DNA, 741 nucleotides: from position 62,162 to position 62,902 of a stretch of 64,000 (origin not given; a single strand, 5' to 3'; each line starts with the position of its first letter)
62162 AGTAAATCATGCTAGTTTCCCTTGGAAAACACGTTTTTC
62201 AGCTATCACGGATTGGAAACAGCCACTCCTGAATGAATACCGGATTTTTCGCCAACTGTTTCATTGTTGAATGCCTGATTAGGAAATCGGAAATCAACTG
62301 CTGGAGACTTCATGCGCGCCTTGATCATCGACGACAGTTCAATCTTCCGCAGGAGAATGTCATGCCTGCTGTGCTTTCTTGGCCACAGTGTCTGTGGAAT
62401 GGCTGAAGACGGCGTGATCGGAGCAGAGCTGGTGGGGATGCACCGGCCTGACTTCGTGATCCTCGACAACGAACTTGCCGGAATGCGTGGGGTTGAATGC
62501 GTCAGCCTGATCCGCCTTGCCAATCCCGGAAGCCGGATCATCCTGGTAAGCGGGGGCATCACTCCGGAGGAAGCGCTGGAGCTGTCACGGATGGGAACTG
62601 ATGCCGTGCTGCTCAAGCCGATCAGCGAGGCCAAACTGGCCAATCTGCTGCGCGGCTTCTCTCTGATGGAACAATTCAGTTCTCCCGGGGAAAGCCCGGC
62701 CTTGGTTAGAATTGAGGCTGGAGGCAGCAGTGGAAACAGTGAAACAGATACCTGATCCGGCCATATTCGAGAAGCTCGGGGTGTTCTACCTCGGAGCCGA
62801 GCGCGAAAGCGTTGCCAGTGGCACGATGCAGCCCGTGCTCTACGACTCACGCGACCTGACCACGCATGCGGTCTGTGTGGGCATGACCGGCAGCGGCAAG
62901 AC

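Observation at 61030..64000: Locus 2: low-GC patch with Zn-ribbon protein, XRE-HTH paralog, REC paralog overlapping a HerA-like NTPase. A candidate novel signalling/defence module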

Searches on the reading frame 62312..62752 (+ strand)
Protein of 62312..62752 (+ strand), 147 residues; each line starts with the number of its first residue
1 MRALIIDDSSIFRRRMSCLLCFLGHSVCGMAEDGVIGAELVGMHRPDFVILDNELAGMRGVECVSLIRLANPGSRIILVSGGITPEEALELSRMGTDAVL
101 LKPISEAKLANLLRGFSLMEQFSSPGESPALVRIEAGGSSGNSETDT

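Call 6: search_protein_families(library=pfam, proteins=[window:62312-62752:+], max_evalue=0.1)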
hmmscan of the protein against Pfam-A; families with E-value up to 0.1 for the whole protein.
window:62312-62752:+ (147 aa): 4 families
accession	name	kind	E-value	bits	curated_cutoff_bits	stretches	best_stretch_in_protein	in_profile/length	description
PF00072.30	Response_reg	-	5.5e-17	62.4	30.2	1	4-113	2-110/111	Response regulator receiver domain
PF01729.25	QRPTase_C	-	0.01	16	23.1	1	42-99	97-152/169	Quinolinate phosphoribosyl transferase, C-terminal domain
PF06490.17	FleQ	-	0.017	15.9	22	1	4-35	3-34/108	Flagellar regulatory protein FleQ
PF06968.18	BATS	-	0.029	15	22.2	1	55-99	16-61/88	Biotin and Thiamin Synthesis associated domain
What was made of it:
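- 62312..62755 (+): Gene for a 147-aa single-domain (CheY-like) response-regulator receiver with no output domain. The last 24 aa are a lineage-specific read-through tail. PF00072 at E 5.5e-17 (call 6).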

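Call 7: search_protein_families(library=ncbifam, proteins=[window:62312-62752:+], max_evalue=0.1)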
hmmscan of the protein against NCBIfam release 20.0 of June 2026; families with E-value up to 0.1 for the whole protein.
window:62312-62752:+ (147 aa): 68 families (the best 25 are shown)
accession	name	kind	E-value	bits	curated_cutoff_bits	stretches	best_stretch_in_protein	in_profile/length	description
NF007935.0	PRK10651.1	equivalog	7.9e-12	44.8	250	1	3-113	9-120/216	two-component system response regulator NarL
NF007969.0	PRK10693.1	equivalog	2.7e-11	43.1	329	1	3-107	10-113/337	two-component system response regulator RssB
NF045505.1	RR_RssB_Pseudo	equivalog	4.1e-10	39.3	700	1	3-106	8-110/394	two-component system response regulator RssB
NF001965.0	PRK00742.1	subfamily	7.1e-10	38.6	293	1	1-89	4-92/357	chemotaxis-specific protein-glutamate methyltransferase CheB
NF008469.0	PRK11361.1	equivalog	1.8e-08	33.6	714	1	2-111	6-114/461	acetoacetate metabolism transcriptional regulator AtoC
NF011896.0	PRK15369.1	equivalog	3e-08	33.5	242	1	2-123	5-127/211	two component system response regulator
NF011874.0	PRK15347.1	equivalog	4.6e-08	31.6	852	1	1-113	691-806/921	two component system sensor kinase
NF041367.1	CheY_Halo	equivalog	5.5e-08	33.2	200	1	4-109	2-106/114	chemotaxis protein CheY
NF041733.1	resp_reg_CseB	equivalog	7.8e-08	32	350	1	3-115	3-113/228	two-component system response regulator CseB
NF045991.1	RespRegCtrARhodob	equivalog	9.2e-08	32.1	350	1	1-110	1-109/224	response regulator transcription factor CtrA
NF009206.0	PRK12555.1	subfamily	1.1e-07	31.1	342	1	1-99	1-99/340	chemotaxis-specific protein-glutamate methyltransferase CheB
NF007708.0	PRK10403.1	equivalog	2.6e-07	30.3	343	1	2-110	8-117/215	nitrate/nitrite response regulator protein NarP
NF052445.1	RespRegMctR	equivalog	4.3e-07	29.6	300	1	2-132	3-134/205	two-component system response regulator MctR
NF007901.0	PRK10610.1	equivalog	4.8e-07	30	189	1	1-112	6-119/129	chemotaxis response regulator CheY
NF033791.1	ActR_PrrA_rreg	equivalog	6.8e-07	29.4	250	1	4-112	5-112/173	ActR/PrrA/RegA family redox response regulator transcription factor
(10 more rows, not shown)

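Call 8: search_protein_families(library=padloc, proteins=[window:62312-62752:+], max_evalue=0.1)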
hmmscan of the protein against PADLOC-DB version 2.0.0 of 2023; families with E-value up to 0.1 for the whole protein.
window:62312-62752:+ (147 aa): 0 families

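Call 79: search_protein_families(library=phrogs, proteins=[window:62312-62752:+], max_evalue=0.01)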
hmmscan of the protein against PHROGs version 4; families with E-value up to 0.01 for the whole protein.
window:62312-62752:+ (147 aa): 6 families
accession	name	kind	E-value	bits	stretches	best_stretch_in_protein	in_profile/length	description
phrog_5982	-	unknown function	4.5e-12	45.6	1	3-115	871-983/1030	-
phrog_731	-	unknown function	1.4e-11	45.1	1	1-110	2-110/227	-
phrog_37855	-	unknown function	5.7e-05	23.3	1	25-117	31-128/278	-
phrog_8810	-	unknown function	0.00015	22.5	1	1-115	1-118/245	-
phrog_20458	-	unknown function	0.0021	17.3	1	2-115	699-815/829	-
phrog_22245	-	unknown function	0.007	16.5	1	2-80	5-83/349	-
